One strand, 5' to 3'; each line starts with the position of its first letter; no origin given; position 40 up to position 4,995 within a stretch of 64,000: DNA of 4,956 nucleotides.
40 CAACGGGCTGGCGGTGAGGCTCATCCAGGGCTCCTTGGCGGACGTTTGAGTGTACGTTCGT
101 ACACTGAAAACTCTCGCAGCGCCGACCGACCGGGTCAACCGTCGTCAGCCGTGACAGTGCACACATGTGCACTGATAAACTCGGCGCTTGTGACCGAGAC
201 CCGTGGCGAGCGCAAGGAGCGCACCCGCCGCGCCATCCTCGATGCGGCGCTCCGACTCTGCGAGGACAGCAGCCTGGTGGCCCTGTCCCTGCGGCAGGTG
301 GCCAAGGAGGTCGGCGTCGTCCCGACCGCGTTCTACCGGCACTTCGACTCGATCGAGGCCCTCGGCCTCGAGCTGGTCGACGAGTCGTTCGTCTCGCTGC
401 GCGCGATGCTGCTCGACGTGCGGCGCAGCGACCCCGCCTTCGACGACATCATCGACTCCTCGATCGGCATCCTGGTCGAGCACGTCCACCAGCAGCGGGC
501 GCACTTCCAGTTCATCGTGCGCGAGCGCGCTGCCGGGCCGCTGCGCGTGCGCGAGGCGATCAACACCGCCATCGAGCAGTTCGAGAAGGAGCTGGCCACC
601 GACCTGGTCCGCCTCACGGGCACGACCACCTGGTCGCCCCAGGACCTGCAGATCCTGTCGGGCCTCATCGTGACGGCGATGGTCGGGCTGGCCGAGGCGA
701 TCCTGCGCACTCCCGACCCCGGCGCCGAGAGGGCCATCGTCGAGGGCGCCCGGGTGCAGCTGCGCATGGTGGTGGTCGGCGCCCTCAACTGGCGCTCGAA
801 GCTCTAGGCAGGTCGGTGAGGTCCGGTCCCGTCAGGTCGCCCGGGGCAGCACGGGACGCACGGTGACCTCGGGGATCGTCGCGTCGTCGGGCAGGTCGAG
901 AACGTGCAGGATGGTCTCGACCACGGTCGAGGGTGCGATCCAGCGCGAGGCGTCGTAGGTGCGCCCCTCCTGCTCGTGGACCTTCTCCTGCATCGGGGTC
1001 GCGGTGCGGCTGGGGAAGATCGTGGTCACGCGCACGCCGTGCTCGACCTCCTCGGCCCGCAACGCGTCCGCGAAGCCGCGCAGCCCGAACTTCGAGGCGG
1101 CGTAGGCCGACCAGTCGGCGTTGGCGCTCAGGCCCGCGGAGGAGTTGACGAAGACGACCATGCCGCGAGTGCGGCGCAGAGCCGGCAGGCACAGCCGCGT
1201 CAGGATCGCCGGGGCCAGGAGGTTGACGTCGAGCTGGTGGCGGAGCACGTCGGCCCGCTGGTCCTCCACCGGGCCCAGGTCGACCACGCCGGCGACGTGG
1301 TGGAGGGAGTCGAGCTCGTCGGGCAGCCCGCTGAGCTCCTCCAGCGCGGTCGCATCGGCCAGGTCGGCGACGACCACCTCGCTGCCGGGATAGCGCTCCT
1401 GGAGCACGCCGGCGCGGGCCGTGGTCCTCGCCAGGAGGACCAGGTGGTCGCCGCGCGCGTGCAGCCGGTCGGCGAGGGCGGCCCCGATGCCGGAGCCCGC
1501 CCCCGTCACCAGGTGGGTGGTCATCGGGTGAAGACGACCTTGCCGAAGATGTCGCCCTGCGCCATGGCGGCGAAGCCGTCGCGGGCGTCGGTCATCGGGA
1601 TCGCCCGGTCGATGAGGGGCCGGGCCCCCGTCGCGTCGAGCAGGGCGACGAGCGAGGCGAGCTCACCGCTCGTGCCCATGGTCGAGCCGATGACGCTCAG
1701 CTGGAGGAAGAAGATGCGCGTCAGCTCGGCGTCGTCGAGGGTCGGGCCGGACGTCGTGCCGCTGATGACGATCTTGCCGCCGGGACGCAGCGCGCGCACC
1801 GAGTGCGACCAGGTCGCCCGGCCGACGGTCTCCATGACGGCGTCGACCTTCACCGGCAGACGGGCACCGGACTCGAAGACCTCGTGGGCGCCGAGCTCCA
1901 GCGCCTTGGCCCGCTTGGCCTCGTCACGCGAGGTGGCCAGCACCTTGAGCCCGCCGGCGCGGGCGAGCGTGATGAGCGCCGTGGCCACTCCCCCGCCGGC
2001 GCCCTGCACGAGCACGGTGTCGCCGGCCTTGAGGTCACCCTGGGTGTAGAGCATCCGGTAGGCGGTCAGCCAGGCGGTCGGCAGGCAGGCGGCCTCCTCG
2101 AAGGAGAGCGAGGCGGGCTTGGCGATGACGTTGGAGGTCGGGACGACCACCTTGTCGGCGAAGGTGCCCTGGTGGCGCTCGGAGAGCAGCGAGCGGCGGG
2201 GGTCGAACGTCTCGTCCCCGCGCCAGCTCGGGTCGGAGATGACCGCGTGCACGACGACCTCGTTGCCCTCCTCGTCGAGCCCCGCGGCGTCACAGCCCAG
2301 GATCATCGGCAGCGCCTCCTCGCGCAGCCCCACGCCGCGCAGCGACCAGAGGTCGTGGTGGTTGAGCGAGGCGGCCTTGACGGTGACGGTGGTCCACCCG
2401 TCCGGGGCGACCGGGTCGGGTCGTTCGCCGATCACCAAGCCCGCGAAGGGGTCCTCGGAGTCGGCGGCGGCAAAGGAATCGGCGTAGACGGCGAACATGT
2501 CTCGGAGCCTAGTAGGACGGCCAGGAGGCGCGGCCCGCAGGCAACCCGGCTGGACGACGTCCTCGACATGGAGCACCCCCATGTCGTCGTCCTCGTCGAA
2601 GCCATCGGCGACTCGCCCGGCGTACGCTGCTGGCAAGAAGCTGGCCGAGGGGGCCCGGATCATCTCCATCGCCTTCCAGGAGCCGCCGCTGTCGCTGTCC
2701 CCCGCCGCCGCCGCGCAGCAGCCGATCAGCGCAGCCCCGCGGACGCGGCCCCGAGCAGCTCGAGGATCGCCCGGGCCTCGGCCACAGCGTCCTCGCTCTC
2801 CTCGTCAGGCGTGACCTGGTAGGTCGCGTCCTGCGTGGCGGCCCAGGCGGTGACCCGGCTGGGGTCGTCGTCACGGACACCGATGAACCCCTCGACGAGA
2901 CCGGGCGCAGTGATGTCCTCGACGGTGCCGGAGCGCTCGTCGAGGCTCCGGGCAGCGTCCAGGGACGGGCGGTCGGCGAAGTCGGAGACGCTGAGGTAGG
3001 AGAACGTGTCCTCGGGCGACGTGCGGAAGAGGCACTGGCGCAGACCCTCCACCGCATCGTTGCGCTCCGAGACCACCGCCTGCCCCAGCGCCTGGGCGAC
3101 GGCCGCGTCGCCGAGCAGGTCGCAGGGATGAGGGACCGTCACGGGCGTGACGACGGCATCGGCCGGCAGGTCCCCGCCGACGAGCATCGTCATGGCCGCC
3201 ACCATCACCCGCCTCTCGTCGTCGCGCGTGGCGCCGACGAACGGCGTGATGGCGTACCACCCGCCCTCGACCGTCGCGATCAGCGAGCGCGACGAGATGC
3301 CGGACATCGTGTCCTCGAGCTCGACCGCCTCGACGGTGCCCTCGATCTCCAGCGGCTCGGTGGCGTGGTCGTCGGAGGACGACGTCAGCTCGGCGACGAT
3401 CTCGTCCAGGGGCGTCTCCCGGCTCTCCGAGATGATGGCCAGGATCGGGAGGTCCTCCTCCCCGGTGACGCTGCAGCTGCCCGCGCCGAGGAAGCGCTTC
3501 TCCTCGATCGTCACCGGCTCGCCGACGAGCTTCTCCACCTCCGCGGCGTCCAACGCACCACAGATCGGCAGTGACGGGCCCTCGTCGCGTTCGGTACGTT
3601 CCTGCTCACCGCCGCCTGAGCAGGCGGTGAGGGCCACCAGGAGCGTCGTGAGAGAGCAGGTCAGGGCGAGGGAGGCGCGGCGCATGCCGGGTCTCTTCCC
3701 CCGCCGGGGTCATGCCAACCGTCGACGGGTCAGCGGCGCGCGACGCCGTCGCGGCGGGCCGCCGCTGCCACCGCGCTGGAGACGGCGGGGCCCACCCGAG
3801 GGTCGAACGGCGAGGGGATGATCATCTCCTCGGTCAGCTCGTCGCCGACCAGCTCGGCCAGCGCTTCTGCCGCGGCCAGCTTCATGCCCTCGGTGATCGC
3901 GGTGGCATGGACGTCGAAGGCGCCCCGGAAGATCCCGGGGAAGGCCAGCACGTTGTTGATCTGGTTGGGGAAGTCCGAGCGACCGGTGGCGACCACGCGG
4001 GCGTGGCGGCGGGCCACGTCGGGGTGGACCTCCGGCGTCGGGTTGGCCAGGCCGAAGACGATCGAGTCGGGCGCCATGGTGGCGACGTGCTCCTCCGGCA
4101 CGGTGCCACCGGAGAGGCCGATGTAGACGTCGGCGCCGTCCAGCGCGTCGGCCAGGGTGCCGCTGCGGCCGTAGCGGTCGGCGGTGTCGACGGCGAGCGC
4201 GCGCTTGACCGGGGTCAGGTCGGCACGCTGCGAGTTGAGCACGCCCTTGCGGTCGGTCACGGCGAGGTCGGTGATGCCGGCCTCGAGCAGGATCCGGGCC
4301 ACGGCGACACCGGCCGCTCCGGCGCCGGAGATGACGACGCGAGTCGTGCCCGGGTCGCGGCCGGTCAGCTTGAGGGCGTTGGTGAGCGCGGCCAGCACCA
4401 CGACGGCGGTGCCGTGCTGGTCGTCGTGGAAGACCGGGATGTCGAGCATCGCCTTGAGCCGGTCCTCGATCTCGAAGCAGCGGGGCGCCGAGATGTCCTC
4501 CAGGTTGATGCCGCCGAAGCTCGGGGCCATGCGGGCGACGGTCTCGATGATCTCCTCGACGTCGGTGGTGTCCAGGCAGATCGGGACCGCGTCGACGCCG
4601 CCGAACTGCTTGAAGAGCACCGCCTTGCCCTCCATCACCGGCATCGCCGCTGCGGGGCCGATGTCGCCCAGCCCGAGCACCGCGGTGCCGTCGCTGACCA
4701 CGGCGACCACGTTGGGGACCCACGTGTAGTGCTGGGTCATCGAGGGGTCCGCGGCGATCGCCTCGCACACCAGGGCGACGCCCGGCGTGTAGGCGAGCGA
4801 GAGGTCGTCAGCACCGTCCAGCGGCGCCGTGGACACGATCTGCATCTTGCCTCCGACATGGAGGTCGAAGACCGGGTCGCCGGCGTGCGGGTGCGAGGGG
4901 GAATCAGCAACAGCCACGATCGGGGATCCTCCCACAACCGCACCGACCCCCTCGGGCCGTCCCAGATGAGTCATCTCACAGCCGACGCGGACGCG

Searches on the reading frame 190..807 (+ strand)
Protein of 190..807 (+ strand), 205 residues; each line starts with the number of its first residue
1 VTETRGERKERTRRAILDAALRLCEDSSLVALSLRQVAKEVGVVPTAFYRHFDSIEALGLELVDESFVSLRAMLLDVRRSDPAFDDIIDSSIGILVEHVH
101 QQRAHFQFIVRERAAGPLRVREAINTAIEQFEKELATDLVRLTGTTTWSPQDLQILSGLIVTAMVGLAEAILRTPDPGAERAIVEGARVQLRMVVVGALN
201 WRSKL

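Call 50: search_protein_families(library=pfam, proteins=[window:190-807:+], max_evalue=0.000001)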
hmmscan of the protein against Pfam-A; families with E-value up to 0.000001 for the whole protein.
window:190-807:+ (205 aa): 1 family
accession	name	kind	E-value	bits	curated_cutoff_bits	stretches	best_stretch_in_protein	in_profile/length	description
PF00440.29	TetR_N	-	4.3e-10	39.7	24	1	16-60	1-45/47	Bacterial regulatory proteins, tetR family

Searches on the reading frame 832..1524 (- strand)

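Call 50: search_protein_families(library=pfam, proteins=[window:832-1524:-], max_evalue=0.000001)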
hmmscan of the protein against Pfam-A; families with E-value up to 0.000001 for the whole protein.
window:832-1524:- (230 aa): 3 families
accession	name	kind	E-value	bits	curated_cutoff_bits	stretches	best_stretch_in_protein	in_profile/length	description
PF00106.31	adh_short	-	2.7e-36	125.4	26.6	1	5-186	4-194/195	short chain dehydrogenase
PF13561.12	adh_short_C2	-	9.5e-23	81.4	27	1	8-188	1-190/236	Enoyl-(Acyl carrier protein) reductase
PF08659.16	KR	-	9.7e-11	42.3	22.6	1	3-168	2-172/180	KR domain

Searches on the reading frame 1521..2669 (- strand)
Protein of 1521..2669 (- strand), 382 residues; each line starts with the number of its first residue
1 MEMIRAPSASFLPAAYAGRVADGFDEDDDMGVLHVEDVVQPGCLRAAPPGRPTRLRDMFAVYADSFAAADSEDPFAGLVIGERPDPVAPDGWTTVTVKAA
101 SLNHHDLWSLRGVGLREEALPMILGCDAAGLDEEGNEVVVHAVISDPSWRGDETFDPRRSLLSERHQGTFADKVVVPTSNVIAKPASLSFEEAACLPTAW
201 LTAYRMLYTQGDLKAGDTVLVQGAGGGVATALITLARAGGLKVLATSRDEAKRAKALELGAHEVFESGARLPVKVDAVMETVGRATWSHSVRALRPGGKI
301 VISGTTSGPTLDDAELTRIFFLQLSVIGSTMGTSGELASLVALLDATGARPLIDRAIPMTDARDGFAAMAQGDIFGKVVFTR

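Call 50: search_protein_families(library=pfam, proteins=[window:1521-2669:-], max_evalue=0.000001)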
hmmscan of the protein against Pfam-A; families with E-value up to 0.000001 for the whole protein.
window:1521-2669:- (382 aa): 3 families
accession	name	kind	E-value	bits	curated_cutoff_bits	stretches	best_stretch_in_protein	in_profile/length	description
PF00107.32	ADH_zinc_N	-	3.3e-20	72.8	31.8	1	227-344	1-127/129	Zinc-binding dehydrogenase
PF13602.12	ADH_zinc_N_2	-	2.2e-13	51.7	27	1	259-379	1-133/134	Zinc-binding dehydrogenase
PF08240.17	ADH_N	-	2.3e-07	31.4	23.5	0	90-185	2-103/104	Alcohol dehydrogenase GroES-like domain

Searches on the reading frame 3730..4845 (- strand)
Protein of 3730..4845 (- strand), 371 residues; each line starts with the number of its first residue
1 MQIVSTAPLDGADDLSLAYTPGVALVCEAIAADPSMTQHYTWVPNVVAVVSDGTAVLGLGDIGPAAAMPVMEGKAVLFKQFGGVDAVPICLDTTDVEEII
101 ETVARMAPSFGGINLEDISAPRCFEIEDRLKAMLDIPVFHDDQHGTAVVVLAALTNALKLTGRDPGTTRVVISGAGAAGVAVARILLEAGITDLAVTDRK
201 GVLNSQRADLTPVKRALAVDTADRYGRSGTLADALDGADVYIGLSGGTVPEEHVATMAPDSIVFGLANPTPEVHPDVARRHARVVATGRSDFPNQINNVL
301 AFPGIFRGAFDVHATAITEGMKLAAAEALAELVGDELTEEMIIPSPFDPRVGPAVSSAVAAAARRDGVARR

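Call 50: search_protein_families(library=pfam, proteins=[window:3730-4845:-], max_evalue=0.000001)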
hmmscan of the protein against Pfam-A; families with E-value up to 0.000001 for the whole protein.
window:3730-4845:- (371 aa): 2 families
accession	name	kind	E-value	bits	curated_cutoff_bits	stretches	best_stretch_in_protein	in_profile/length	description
PF00390.24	malic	-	2.5e-31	109.3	23.1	1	12-131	15-182/182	Malic enzyme, N-terminal domain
PF03949.21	Malic_M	-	8.5e-21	74.8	23.5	1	145-345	3-238/258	Malic enzyme, NAD binding domain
